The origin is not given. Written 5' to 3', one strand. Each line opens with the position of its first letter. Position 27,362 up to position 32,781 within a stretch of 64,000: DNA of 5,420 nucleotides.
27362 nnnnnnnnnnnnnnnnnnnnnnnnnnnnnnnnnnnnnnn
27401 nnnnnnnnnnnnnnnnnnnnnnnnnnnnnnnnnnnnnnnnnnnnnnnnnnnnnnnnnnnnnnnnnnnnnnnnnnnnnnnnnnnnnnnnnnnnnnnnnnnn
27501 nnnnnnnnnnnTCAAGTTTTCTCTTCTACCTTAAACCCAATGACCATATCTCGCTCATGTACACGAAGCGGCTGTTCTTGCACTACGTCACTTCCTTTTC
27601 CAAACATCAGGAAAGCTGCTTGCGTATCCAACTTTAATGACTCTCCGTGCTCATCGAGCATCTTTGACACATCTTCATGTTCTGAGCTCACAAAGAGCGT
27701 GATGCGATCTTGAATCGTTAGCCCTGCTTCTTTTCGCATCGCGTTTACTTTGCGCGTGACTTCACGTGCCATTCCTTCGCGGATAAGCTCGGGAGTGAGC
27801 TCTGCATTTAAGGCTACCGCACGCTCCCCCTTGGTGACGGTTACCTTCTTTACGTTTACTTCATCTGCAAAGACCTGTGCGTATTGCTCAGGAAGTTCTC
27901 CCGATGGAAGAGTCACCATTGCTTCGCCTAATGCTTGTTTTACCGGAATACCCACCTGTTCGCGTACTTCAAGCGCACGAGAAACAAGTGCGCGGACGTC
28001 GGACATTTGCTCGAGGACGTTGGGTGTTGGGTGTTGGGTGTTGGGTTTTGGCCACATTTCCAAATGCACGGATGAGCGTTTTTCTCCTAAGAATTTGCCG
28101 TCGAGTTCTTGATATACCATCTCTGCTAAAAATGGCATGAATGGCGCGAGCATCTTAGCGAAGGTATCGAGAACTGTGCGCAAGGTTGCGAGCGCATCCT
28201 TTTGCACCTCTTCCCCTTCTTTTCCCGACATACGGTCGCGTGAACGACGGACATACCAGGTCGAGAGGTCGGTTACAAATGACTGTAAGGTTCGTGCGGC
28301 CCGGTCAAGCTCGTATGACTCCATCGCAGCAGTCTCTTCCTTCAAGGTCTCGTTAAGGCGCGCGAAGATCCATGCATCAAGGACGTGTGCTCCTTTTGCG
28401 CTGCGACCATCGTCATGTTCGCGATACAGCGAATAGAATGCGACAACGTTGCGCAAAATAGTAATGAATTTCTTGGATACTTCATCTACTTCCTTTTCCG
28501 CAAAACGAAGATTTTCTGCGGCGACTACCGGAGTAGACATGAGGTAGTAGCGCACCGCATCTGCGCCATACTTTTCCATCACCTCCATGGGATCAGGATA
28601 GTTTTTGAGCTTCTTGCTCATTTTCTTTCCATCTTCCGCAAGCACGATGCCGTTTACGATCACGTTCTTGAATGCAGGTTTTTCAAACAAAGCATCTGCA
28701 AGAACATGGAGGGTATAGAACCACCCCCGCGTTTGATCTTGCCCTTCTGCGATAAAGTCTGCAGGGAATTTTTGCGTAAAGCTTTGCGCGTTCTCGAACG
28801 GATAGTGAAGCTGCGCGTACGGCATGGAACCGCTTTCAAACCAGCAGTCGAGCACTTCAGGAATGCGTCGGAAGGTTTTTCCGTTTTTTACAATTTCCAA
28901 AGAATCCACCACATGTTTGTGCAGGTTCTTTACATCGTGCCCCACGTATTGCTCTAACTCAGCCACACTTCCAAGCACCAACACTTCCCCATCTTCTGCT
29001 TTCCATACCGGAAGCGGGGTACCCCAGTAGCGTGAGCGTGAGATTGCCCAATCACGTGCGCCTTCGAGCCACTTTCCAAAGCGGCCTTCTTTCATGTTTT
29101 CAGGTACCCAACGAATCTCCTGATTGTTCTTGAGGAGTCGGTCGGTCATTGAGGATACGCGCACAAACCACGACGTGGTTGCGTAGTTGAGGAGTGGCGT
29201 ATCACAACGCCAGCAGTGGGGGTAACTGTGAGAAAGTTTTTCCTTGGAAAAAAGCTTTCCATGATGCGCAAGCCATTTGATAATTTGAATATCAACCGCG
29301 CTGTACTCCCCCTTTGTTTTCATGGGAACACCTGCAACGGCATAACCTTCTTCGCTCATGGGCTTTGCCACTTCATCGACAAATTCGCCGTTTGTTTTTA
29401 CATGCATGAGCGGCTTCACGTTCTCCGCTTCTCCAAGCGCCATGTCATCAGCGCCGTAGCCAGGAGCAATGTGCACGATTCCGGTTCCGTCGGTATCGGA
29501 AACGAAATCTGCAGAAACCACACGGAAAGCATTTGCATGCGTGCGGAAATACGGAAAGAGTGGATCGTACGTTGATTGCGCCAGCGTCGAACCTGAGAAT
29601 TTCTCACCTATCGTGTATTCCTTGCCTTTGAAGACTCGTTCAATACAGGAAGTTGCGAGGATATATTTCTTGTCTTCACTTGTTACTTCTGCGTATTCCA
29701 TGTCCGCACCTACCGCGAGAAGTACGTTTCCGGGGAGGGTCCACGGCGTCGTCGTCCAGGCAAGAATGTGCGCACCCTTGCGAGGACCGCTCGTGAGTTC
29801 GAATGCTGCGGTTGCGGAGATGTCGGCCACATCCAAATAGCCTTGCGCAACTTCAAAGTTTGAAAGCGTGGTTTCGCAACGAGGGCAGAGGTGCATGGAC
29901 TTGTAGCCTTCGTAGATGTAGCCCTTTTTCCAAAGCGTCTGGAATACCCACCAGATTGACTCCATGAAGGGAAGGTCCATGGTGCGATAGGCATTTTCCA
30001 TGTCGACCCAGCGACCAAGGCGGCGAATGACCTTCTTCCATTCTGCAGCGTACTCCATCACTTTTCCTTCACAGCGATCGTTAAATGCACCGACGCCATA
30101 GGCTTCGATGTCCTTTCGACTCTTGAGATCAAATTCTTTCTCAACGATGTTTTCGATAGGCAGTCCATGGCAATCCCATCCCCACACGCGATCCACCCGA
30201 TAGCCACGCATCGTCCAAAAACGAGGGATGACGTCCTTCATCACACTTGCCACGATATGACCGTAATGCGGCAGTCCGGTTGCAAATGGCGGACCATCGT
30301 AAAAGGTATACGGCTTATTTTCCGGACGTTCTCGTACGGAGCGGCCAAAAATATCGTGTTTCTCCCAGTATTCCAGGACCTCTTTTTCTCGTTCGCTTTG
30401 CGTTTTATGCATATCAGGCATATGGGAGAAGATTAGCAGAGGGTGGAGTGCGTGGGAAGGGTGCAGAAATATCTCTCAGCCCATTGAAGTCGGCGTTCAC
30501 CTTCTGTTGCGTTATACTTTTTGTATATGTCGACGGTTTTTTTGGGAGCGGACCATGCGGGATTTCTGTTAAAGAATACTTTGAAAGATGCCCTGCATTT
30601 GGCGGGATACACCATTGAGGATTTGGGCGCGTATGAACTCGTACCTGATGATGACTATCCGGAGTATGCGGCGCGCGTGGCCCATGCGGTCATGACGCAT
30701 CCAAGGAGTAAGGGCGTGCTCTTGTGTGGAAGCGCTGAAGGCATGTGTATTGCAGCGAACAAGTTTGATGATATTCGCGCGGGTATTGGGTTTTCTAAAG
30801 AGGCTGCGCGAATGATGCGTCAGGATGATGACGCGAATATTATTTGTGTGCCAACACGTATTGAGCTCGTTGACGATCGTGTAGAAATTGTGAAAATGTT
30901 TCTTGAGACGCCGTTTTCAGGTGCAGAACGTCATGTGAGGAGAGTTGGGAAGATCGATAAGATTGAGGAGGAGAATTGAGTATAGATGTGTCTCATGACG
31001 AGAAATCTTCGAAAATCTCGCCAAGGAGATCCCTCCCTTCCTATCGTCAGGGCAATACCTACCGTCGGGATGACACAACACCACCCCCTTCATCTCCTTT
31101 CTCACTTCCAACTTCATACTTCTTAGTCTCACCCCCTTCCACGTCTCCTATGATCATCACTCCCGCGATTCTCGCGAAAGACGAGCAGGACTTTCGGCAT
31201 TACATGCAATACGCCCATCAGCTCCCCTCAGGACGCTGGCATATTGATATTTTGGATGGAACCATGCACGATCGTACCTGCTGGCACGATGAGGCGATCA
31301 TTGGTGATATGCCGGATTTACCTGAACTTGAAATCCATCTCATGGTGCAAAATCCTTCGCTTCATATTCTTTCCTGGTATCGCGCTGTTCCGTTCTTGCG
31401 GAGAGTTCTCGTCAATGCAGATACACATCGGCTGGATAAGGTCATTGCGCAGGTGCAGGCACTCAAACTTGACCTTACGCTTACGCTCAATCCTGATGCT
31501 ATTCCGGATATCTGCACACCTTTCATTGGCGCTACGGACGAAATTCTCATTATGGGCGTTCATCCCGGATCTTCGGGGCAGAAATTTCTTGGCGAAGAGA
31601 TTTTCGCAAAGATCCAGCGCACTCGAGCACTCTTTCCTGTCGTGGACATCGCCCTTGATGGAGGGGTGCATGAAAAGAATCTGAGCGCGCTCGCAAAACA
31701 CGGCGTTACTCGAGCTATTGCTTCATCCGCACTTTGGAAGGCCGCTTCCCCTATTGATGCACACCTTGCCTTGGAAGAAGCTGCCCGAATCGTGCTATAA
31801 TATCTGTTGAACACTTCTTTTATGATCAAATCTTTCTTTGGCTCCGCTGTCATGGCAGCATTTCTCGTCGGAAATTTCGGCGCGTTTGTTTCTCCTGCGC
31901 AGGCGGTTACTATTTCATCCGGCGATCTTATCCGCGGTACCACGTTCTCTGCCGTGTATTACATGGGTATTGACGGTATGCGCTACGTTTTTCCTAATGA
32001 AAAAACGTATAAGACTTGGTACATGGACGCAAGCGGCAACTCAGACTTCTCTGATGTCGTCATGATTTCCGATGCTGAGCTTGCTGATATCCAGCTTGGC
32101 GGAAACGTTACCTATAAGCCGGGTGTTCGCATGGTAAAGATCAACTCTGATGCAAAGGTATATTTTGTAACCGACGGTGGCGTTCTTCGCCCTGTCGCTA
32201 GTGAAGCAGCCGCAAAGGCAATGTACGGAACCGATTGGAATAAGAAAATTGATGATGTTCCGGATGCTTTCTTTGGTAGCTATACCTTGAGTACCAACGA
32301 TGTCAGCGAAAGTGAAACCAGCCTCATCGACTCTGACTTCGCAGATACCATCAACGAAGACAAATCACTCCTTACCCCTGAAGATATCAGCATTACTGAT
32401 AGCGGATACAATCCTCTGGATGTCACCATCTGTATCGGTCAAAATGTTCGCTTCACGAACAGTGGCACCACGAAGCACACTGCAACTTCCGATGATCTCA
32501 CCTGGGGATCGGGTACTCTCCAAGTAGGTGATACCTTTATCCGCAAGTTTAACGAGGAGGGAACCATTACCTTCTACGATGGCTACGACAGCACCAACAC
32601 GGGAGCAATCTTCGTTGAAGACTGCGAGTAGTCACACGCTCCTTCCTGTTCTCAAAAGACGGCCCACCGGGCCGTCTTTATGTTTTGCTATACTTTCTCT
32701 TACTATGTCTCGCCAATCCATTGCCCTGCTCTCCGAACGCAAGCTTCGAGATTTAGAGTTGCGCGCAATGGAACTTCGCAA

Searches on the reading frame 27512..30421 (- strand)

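Call 62: search_protein_families(library=pfam, proteins=[window:27512-30421:-], max_evalue=0.001)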
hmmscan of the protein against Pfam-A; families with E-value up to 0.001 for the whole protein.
window:27512-30421:- (969 aa): 6 families
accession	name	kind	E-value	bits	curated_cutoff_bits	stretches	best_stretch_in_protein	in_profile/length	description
PF00133.28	tRNA-synt_1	-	3.3e-141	471.3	22.7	1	15-638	2-413/414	tRNA synthetases class I (I, L, M and V)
PF08264.19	Anticodon_1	-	7.2e-33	114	25.1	1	682-830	1-143/148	Anticodon-binding domain of tRNA ligase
PF09334.17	tRNA-synt_1g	-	2.2e-20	73.2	20.1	2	45-191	8-135/391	tRNA synthetases class I (M)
PF19302.4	DUF5915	-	3.3e-17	63.1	27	1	862-945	95-177/195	Domain of unknown function (DUF5915)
PF01406.26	tRNA-synt_1e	-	6e-06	26.3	27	1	576-647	230-298/301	tRNA synthetases class I (C) catalytic domain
PF19817.4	DUF6300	-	0.00062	20.3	27.8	0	165-185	30-52/110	Family of unknown function (DUF6300)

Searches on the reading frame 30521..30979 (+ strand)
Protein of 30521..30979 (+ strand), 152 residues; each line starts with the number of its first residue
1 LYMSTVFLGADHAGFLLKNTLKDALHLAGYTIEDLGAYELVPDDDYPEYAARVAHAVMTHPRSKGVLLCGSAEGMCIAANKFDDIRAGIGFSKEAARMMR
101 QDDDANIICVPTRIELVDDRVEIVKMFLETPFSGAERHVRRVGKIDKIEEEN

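Call 62: search_protein_families(library=pfam, proteins=[window:30521-30979:+], max_evalue=0.001)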
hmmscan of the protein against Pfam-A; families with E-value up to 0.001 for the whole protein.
window:30521-30979:+ (152 aa): 1 family
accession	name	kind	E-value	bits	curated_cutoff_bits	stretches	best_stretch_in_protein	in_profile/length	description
PF02502.23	LacAB_rpiB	-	1.1e-39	136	24.7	1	6-145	1-138/138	Ribose/Galactose Isomerase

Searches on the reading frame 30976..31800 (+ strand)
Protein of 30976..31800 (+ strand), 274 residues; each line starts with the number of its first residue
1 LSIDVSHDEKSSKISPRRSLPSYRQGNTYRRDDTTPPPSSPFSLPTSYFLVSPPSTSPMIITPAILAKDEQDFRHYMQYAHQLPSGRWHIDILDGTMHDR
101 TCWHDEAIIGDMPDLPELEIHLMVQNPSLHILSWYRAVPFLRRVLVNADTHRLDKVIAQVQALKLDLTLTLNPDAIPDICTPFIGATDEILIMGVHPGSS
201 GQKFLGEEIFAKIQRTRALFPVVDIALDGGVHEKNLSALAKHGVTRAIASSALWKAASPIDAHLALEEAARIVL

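Call 62: search_protein_families(library=pfam, proteins=[window:30976-31800:+], max_evalue=0.001)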
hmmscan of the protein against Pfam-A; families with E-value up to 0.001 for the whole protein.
window:30976-31800:+ (274 aa): 1 family
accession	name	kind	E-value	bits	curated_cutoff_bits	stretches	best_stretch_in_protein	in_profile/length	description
PF00834.25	Ribul_P_3_epim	-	2e-22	80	21.1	1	61-253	2-197/198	Ribulose-phosphate 3 epimerase family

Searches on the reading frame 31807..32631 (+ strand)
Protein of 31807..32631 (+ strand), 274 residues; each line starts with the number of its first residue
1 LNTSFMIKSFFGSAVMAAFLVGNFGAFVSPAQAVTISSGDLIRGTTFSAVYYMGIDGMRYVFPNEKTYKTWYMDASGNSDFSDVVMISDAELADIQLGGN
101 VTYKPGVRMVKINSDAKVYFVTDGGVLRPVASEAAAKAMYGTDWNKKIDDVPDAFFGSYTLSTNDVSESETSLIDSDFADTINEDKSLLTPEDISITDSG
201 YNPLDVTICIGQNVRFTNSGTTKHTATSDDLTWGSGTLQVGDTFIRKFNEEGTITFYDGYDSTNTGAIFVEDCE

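Call 63: search_protein_families(library=pfam, proteins=[window:31807-32631:+], max_evalue=0.001)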
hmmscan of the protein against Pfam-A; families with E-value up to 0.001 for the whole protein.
window:31807-32631:+ (274 aa): 1 family
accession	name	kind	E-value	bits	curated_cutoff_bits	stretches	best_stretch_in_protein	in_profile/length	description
PF13473.12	Cupredoxin_1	-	0.00039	20.9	27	1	193-269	24-103/104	Cupredoxin-like domain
